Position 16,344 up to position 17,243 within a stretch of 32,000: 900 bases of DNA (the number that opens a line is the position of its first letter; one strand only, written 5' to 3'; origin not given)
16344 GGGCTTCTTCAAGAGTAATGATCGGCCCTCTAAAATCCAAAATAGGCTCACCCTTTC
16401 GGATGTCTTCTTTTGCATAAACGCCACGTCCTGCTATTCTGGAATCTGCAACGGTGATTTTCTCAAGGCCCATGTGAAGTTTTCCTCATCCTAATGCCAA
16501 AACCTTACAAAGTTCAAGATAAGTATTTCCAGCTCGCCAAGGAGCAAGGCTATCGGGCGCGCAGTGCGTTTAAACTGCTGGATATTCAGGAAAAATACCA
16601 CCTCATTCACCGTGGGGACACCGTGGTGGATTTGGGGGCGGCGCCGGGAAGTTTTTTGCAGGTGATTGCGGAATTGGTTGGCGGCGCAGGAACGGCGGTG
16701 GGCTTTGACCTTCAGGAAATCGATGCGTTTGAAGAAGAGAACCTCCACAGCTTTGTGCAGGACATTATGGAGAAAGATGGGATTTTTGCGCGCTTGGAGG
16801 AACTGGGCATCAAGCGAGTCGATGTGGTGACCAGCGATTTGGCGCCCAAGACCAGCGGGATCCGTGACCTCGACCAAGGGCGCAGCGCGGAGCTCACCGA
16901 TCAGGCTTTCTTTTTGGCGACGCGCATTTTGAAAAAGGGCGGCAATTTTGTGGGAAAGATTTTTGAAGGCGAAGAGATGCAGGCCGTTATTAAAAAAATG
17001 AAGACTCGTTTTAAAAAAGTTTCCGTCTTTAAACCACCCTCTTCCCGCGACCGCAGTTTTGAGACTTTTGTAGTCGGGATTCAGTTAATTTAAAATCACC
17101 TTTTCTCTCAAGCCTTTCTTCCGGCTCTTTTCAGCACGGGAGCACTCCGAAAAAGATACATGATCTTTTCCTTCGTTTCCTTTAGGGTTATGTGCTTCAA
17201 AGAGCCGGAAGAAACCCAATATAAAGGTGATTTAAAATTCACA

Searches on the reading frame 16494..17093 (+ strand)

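Call 5: search_protein_families(library=pfam, proteins=[window:16494-17093:+], max_evalue=0.01)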
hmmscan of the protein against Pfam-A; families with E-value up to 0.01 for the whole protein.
window:16494-17093:+ (199 aa): 3 families
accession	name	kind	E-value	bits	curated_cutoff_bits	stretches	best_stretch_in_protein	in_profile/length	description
PF01728.25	FtsJ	-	5.1e-50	170.3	24.1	1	20-196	1-179/181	FtsJ-like methyltransferase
PF13847.12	Methyltransf_31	-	6e-07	29.7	27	1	38-174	1-127/145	Methyltransferase domain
PF09269.16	DUF1967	-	0.0054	17.2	27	0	76-112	26-61/70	Domain of unknown function (DUF1967)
